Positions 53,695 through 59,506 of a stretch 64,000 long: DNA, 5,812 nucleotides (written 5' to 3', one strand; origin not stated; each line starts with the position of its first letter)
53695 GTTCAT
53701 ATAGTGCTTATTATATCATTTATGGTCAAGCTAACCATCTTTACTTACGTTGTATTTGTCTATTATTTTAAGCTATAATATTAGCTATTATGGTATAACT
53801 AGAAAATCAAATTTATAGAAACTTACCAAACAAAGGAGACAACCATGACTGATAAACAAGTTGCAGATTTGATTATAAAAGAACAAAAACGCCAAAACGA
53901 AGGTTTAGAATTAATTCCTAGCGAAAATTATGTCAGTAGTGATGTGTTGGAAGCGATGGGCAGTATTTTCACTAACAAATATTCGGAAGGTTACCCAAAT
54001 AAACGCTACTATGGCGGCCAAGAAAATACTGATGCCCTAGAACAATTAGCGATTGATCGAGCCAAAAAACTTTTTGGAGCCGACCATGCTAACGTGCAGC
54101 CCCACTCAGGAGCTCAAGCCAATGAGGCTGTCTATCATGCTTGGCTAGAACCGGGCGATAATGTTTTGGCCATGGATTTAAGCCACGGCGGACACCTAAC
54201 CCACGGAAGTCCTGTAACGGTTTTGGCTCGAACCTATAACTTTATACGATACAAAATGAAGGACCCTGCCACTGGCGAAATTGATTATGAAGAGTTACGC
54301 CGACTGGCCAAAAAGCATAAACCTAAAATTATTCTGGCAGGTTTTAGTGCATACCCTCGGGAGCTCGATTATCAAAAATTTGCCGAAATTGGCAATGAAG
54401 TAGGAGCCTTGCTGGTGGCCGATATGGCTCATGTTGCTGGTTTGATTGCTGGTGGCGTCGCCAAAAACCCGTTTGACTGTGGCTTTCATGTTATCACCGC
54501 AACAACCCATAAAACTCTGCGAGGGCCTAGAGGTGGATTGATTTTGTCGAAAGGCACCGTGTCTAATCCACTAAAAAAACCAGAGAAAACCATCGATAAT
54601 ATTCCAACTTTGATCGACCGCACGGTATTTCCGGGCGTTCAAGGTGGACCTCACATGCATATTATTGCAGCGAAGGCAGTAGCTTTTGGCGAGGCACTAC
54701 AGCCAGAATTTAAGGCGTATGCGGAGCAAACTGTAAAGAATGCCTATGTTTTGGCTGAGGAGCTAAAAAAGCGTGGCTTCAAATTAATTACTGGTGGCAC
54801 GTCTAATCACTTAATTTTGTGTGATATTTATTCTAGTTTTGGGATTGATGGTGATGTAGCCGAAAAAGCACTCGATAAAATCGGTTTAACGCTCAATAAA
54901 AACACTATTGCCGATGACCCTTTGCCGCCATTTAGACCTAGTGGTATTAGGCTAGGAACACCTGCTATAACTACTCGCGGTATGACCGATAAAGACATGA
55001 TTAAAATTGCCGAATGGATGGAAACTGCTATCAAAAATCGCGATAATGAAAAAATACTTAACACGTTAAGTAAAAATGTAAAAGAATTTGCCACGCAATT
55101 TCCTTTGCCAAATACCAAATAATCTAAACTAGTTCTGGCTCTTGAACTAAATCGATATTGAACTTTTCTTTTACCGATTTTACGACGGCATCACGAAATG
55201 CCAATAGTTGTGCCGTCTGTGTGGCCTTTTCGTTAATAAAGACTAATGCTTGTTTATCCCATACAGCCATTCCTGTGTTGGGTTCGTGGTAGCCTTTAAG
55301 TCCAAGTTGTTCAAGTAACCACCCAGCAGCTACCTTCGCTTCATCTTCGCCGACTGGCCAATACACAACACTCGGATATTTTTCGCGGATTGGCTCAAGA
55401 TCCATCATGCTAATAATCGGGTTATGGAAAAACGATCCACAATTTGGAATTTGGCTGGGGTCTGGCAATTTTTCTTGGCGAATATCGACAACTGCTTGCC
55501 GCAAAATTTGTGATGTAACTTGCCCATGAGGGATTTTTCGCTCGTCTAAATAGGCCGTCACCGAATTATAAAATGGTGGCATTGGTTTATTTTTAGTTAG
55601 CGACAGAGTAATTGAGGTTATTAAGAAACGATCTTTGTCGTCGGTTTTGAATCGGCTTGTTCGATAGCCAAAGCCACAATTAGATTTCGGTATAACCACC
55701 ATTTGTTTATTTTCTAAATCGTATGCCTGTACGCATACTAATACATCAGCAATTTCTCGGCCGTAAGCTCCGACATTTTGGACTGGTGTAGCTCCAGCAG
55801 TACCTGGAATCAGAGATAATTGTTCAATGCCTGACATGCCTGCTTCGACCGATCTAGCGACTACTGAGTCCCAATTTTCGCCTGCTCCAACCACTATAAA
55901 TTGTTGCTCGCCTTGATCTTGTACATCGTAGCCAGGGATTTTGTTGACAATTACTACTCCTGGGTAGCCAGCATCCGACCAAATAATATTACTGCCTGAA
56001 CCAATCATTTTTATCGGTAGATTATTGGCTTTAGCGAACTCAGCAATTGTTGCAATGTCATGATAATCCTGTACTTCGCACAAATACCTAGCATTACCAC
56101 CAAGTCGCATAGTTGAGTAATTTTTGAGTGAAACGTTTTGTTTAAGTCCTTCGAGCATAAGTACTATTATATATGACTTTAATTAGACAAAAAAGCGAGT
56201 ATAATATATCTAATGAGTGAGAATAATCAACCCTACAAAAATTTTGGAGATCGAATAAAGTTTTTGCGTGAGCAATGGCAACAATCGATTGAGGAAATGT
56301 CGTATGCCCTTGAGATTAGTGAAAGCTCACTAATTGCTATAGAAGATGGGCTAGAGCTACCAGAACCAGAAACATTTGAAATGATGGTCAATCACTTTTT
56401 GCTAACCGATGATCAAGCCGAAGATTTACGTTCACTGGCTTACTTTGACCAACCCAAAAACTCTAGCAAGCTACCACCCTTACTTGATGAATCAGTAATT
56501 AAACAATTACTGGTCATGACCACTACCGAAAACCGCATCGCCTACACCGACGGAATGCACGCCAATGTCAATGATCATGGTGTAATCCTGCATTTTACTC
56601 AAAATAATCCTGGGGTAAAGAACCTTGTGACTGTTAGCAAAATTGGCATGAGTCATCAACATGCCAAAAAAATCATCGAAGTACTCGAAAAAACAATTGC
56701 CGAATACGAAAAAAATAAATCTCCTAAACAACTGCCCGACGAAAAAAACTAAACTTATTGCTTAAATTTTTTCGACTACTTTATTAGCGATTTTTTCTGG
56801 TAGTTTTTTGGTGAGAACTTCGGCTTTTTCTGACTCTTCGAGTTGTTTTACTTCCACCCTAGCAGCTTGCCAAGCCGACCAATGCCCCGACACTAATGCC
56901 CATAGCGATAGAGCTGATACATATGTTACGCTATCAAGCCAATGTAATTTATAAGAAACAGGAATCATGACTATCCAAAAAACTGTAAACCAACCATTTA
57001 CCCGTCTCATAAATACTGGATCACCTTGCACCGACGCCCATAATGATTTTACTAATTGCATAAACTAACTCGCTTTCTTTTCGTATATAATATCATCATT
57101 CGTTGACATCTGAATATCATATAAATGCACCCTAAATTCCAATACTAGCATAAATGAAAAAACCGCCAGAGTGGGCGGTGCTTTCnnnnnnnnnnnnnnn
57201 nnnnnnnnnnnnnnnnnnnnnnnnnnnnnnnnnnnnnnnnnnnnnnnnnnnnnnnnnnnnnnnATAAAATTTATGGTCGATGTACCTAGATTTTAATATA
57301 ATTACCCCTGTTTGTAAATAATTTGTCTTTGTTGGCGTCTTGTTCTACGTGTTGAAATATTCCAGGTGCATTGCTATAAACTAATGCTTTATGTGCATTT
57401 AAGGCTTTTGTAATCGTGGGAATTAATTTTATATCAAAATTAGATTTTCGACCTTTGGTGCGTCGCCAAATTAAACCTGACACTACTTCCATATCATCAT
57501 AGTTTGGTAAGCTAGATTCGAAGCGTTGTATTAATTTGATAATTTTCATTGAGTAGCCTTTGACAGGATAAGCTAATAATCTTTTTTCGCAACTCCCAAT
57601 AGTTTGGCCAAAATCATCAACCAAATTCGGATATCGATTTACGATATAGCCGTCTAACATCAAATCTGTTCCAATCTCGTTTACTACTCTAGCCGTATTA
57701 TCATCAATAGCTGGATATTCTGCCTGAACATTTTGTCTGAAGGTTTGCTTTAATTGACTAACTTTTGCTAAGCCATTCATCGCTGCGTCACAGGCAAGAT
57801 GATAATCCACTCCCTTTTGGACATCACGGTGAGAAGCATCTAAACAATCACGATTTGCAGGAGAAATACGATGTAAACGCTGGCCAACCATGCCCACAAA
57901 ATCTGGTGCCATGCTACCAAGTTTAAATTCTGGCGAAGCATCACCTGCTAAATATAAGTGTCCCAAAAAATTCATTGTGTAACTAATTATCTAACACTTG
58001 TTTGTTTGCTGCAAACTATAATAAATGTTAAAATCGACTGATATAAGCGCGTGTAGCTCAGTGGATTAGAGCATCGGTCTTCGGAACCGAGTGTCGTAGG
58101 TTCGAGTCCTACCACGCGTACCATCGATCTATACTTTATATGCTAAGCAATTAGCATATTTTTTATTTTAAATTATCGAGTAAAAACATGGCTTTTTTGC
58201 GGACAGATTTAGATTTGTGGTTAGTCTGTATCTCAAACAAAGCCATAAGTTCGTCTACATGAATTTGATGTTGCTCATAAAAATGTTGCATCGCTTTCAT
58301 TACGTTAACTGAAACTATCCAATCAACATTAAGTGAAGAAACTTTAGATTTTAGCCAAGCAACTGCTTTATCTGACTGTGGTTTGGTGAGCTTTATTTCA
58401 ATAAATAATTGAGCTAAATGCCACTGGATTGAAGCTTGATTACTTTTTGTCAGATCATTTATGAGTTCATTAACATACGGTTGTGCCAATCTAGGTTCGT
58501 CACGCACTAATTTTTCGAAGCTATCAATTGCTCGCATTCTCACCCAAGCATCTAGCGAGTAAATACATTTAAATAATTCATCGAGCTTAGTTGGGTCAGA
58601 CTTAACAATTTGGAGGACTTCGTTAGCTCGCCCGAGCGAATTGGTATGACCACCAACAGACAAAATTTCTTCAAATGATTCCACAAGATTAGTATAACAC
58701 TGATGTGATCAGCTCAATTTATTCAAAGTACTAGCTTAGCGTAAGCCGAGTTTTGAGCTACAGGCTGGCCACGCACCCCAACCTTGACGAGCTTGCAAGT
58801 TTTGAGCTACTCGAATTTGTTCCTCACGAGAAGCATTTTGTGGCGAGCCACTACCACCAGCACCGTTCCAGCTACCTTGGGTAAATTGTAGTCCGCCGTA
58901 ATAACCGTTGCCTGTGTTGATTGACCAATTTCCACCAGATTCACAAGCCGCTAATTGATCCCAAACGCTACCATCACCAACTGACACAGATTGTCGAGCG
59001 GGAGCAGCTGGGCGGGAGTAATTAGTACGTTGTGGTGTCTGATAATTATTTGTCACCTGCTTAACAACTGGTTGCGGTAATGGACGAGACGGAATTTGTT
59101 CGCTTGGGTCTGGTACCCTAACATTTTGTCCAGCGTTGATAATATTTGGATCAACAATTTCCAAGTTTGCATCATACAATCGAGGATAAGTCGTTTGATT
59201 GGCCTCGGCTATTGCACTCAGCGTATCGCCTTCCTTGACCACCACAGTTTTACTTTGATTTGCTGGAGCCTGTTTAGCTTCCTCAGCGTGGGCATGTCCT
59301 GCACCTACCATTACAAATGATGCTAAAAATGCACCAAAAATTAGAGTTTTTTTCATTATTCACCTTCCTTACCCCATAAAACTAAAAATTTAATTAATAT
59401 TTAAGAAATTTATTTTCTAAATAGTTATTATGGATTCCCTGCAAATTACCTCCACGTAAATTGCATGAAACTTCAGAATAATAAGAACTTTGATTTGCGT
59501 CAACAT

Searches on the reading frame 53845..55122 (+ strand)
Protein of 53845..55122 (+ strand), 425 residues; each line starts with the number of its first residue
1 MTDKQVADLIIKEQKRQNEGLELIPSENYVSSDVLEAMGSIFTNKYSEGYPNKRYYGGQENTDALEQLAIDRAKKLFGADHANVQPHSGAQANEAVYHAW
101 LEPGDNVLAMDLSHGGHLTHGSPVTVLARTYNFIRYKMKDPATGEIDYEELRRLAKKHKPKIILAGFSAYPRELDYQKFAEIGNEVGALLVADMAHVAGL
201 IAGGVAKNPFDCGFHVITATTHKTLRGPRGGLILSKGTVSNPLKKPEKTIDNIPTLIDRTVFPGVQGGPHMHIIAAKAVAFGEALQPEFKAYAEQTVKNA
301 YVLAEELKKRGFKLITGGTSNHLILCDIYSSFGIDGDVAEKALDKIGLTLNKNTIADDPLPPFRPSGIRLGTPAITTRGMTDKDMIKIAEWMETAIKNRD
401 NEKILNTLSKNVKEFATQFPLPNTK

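Call 6: search_protein_families(library=pfam, proteins=[window:53845-55122:+])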
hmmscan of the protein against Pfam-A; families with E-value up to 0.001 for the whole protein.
window:53845-55122:+ (425 aa): 4 families
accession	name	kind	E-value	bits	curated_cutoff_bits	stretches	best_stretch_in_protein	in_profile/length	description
PF00464.25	SHMT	-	3.4e-155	517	27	1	2-392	4-399/399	Serine hydroxymethyltransferase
PF00155.27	Aminotran_1_2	-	1.7e-08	34.5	19.7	1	57-316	39-299/361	Aminotransferase class I and II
PF01212.27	Beta_elim_lyase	-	0.00011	22.1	27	1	56-161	28-128/288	Beta-eliminating lyase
PF00266.25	Aminotran_5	-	0.00091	18.7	21.5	0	33-241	14-219/371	Aminotransferase class-V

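Call 51: find_homologous_proteins(query=window:53845-55122:+, max_evalue=1e-60)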
Query window:53845-55122:+ (425 aa): 8000 proteins with E <= 1e-60 among 8000 candidates; the best 120 are listed.
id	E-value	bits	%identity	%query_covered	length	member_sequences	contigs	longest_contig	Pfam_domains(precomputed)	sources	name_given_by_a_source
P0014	9.2e-286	965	100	100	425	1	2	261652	PF00464.26,PF00155.28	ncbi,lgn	-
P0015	2.0e-251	852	87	100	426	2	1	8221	PF00464.26,PF00155.28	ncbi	-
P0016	6.3e-239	811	84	100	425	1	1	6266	PF00464.26,PF00155.28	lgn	-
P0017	8.1e-239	811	82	100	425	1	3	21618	PF00464.26,PF00155.28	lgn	-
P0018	1.2e-238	810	84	100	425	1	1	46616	PF00464.26,PF00155.28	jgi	jgi:glycine hydroxymethyltransferase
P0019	4.5e-237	805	83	100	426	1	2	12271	PF00464.26,PF00155.28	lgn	-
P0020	1.7e-236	803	83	100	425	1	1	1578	PF00464.26,PF00155.28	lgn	-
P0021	2.1e-236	803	83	100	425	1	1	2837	PF00464.26,PF00155.28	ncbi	-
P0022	2.8e-236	802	83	100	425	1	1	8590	PF00464.26,PF00155.28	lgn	-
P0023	3.1e-236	802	81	100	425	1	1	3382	PF00464.26,PF00155.28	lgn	-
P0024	1.9e-235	800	80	100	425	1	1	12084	PF00464.26,PF00155.28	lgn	-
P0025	9.5e-235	797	81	100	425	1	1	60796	PF00464.26,PF00155.28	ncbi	-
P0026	2.7e-233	792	82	100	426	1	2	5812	PF00464.26,PF00155.28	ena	-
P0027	4.7e-233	792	82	100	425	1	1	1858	PF00464.26,PF00155.28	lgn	-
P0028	2.2e-232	789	82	100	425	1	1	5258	PF00464.26,PF00155.28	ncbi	-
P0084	1.4e-228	777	80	100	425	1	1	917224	PF00464.26,PF00155.28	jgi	jgi:glycine hydroxymethyltransferase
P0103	3.1e-228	776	80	100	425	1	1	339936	PF00464.26,PF00155.28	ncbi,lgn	-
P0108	4.1e-228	775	80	100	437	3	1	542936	PF00464.26,PF00155.28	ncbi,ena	-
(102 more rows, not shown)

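Call 67: find_encoding_contigs(protein=P0103, flank=10000, max_places=1)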
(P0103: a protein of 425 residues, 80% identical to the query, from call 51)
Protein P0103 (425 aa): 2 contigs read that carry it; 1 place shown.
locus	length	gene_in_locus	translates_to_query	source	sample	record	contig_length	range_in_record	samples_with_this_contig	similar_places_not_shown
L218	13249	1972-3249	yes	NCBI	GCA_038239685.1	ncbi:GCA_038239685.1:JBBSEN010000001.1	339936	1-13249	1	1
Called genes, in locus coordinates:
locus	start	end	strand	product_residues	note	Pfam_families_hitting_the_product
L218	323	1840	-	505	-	PF01381:HTH_3, PF13443:HTH_26 (weak), PF13560:HTH_31, PF00275:EPSP_synthase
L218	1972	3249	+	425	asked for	PF00464:SHMT, PF00155:Aminotran_1_2 (weak)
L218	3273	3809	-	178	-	-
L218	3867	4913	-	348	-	PF01565:FAD_binding_4, PF02873:MurB_C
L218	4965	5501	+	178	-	PF13560:HTH_31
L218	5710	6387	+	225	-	PF00072:Response_reg, PF00486:Trans_reg_C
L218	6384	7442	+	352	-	PF00512:HisKA, PF02518:HATPase_c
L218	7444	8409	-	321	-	PF00892:EamA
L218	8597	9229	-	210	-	-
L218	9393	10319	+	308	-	-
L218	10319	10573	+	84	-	-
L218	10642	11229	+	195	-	PF14417:MEDS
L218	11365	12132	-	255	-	PF00657:Lipase_GDSL, PF13472:Lipase_GDSL_2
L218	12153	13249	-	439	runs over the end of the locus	PF01210:NAD_Gly3P_dh_N (faint), PF02558:ApbA (faint), PF03721:UDPG_MGDP_dh_N, PF00984:UDPG_MGDP_dh, PF03720:UDPG_MGDP_dh_C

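Call 68: find_encoding_contigs(protein=P0108, flank=10000, max_places=1)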
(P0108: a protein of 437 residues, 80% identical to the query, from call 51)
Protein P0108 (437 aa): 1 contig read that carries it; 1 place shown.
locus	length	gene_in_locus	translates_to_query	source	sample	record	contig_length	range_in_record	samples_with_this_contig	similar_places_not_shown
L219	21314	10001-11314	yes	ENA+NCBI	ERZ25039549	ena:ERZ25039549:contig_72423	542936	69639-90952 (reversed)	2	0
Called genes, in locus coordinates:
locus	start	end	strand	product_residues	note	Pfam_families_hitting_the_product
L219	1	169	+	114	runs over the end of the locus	-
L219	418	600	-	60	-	-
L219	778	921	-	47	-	-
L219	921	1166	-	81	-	-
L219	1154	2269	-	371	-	PF00122:E1-E2_ATPase, PF00702:Hydrolase (weak)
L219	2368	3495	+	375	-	PF03773:ArsP_1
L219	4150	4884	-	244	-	PF01061:ABC2_membrane, PF12698:ABC2_membrane_3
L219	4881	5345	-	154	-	PF00005:ABC_tran, PF13304:AAA_21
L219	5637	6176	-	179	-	-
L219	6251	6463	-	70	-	-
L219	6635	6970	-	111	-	-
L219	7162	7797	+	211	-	PF10026:DUF2268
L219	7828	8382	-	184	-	PF14018:DUF4234 (weak)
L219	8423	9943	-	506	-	PF01381:HTH_3, PF12844:HTH_19 (weak), PF13443:HTH_26 (weak), PF13560:HTH_31, PF00275:EPSP_synthase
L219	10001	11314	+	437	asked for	PF00464:SHMT, PF00155:Aminotran_1_2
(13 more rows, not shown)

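Call 69: find_encoding_contigs(protein=P0084, flank=10000, max_places=1)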
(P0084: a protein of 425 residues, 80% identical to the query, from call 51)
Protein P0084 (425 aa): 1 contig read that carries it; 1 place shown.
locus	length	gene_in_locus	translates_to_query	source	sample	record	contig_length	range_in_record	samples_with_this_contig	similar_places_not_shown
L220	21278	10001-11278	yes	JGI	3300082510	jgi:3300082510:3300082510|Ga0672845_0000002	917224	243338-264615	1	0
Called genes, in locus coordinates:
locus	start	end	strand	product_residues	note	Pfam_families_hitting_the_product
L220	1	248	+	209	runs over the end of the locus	-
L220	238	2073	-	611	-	PF00122:E1-E2_ATPase, PF00702:Hydrolase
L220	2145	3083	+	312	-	PF08240:ADH_N, PF00107:ADH_zinc_N, PF13602:ADH_zinc_N_2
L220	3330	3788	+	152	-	-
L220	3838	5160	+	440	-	PF12229:PG_binding_4, PF03734:YkuD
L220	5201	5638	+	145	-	PF14342:DUF4396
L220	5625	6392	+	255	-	PF16955:OFeT_1 (weak)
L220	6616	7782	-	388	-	-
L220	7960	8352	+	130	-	-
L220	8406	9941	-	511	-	PF01381:HTH_3, PF13443:HTH_26 (weak), PF13560:HTH_31, PF13744:HTH_37 (faint), PF00275:EPSP_synthase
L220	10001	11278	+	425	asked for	PF00464:SHMT, PF00155:Aminotran_1_2 (weak)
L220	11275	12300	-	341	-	PF01565:FAD_binding_4, PF02873:MurB_C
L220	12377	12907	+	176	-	PF13560:HTH_31 (weak)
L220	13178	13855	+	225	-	PF00072:Response_reg, PF00486:Trans_reg_C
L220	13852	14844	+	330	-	PF00512:HisKA, PF02518:HATPase_c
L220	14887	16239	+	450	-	PF02687:FtsX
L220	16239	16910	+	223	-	PF00005:ABC_tran, PF02463:SMC_N (faint), PF13175:AAA_15 (faint), PF13304:AAA_21 (faint)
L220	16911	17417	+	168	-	-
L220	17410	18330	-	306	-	PF00892:EamA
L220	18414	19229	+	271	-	-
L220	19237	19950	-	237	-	-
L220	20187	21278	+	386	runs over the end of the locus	-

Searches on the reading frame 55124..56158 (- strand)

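Call 6: search_protein_families(library=pfam, proteins=[window:55124-56158:-])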
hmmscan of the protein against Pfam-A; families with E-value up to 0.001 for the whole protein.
window:55124-56158:- (344 aa): 2 families
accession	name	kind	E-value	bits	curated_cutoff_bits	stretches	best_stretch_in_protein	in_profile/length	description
PF02873.21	MurB_C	-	6.3e-21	74.9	27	1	220-344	3-99/99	UDP-N-acetylenolpyruvoylglucosamine reductase, C-terminal domain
PF01565.28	FAD_binding_4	-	2.9e-18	66.3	26.4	1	25-147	3-130/139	FAD binding domain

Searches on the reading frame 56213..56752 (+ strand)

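Call 17: search_protein_families(library=pfam, proteins=[window:56213-56752:+])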
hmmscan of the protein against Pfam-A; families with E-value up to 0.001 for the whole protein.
window:56213-56752:+ (179 aa): 3 families
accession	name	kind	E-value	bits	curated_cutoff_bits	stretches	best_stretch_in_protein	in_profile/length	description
PF11950.13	DUF3467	-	4.2e-08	33.6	25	1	107-168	24-86/92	Protein of unknown function (DUF3467)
PF12844.13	HTH_19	-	1.2e-06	28.7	30.2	1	12-57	1-46/64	Helix-turn-helix domain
PF13560.12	HTH_31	-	0.0004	21.1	27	1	11-72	2-64/64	Helix-turn-helix domain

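Call 37: search_protein_families(library=ncbifam, proteins=[window:56213-56752:+], max_evalue=0.01)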
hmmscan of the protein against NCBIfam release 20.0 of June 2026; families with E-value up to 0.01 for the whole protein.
window:56213-56752:+ (179 aa): 0 families

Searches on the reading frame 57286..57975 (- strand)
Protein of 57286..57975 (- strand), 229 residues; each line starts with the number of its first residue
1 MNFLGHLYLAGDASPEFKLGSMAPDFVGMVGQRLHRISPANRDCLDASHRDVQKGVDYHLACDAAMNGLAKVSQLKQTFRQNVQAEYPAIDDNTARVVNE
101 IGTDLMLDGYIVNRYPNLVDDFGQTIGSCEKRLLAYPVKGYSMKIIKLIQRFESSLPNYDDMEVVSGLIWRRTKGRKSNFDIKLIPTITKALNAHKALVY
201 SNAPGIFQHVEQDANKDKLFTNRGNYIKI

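Call 19: search_protein_families(library=pfam, proteins=[window:57286-57975:-], max_evalue=0.01)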
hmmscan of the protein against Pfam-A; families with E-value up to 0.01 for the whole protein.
window:57286-57975:- (229 aa): 1 family
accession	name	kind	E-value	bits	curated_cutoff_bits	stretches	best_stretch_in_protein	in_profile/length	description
PF04336.18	ACP_PD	-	4.1e-09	37.2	27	1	1-85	1-71/183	Acyl carrier protein phosphodiesterase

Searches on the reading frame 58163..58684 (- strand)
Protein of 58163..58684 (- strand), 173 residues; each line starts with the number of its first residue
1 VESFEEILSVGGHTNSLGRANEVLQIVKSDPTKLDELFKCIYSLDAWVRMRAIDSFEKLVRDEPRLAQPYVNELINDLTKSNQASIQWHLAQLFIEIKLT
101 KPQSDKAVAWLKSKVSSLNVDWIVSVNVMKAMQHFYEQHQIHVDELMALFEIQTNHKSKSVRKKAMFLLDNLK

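Call 19: search_protein_families(library=pfam, proteins=[window:58163-58684:-], max_evalue=0.01)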
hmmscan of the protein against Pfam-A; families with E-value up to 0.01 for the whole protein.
window:58163-58684:- (173 aa): 1 family
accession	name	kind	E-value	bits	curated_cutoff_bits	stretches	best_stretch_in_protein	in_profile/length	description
PF01602.26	Adaptin_N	-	5.2e-05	22.5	37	1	35-118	117-199/524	Adaptin N terminal region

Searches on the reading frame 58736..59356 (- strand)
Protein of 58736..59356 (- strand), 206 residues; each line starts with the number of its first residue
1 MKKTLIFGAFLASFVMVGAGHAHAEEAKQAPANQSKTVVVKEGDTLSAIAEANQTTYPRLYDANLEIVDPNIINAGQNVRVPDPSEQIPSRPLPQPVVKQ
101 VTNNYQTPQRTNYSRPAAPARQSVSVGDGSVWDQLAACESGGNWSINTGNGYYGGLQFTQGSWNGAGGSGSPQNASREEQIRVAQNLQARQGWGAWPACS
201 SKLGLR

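Call 19: search_protein_families(library=pfam, proteins=[window:58736-59356:-], max_evalue=0.01)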
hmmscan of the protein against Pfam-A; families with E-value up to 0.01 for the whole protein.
window:58736-59356:- (206 aa): 2 families
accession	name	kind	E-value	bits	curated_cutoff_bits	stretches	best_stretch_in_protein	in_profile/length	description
PF06737.19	Transglycosylas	-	1.2e-31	109.6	27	1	129-199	4-77/77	Transglycosylase-like domain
PF01476.26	LysM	-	2.4e-12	47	20.9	1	39-82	2-43/43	LysM domain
